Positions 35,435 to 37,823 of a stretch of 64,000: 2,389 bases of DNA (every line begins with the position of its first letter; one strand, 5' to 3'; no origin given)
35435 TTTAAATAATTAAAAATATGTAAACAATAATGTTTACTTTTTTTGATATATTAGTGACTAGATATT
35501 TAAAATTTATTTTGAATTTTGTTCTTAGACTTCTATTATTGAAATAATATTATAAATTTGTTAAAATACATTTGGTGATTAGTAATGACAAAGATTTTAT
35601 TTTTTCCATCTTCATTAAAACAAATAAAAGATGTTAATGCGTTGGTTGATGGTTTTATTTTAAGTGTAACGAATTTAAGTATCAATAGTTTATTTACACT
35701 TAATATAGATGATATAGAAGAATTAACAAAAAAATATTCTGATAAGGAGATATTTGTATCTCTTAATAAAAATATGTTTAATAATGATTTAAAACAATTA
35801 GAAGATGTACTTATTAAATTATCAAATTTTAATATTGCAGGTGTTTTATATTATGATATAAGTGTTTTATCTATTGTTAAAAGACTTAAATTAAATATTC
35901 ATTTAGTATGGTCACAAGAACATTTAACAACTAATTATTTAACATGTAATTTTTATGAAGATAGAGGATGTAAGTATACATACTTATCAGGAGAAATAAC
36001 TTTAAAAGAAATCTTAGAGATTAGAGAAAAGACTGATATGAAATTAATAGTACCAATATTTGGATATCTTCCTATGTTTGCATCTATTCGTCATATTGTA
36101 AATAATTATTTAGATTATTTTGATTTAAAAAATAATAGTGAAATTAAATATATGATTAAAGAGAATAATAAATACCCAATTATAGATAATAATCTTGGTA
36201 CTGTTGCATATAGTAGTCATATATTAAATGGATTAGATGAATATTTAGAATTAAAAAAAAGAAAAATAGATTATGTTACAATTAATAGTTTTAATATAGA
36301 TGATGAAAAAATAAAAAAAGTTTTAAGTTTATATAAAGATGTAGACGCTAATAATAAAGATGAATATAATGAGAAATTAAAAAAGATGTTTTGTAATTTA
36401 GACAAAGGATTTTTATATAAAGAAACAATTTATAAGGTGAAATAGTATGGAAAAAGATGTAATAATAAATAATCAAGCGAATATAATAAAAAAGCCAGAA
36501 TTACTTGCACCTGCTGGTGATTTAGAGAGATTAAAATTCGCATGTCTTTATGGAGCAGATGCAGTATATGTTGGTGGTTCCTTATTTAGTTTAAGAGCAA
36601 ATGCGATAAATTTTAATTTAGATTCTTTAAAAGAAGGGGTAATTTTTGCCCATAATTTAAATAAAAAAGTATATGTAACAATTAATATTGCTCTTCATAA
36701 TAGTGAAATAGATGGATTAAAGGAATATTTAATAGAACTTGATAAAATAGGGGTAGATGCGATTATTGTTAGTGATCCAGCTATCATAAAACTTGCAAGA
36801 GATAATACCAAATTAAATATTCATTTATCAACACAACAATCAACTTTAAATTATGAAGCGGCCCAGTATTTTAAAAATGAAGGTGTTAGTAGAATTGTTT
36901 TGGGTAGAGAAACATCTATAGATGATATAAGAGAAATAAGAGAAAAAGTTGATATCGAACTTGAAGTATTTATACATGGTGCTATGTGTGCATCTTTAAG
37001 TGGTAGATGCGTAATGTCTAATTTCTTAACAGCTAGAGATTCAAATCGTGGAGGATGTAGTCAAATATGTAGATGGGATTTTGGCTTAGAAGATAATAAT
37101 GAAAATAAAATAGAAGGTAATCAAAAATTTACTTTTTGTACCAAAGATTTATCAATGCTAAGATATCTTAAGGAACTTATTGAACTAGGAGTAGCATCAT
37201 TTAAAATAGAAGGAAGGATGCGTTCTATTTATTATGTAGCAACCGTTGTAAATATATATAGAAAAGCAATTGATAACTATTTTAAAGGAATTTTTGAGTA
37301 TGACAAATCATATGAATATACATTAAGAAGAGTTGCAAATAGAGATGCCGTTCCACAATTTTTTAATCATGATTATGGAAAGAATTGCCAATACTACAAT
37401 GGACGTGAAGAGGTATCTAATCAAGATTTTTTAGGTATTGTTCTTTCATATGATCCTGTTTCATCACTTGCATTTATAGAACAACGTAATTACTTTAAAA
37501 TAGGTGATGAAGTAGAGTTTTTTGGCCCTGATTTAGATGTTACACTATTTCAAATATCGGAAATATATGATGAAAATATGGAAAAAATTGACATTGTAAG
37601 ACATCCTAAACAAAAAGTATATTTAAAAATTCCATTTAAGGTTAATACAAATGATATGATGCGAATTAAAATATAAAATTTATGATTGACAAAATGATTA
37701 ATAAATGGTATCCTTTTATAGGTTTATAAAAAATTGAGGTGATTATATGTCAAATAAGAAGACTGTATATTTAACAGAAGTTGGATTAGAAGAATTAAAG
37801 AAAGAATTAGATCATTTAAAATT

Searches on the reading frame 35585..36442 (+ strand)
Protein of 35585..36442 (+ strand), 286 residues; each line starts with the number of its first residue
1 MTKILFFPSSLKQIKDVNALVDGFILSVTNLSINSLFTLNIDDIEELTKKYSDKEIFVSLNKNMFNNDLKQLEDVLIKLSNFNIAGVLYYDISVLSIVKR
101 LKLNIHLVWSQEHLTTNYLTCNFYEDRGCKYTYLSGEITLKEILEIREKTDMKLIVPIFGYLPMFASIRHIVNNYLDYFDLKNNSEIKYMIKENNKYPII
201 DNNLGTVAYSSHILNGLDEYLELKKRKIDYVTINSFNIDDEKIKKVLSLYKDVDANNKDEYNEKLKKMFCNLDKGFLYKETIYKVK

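Call 83: search_protein_families(library=pfam, proteins=[window:35585-36442:+], max_evalue=0.001)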
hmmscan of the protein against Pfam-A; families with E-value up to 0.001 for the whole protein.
window:35585-36442:+ (286 aa): 1 family
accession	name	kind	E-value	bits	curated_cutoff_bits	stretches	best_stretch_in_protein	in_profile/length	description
PF01136.24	Peptidase_U32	-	4.8e-22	78.8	22.4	1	69-279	1-229/233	Peptidase family U32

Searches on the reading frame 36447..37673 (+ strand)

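Call 83: search_protein_families(library=pfam, proteins=[window:36447-37673:+], max_evalue=0.001)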
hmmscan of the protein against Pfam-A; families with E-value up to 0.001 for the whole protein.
window:36447-37673:+ (409 aa): 2 families
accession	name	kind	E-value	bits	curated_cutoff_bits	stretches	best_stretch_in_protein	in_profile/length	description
PF01136.24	Peptidase_U32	-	5.8e-80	268.4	22.4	1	89-309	2-230/233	Peptidase family U32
PF16325.11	Peptidase_U32_C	-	1.2e-24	86.7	28.2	1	325-406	2-83/83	Peptidase family U32 C-terminal domain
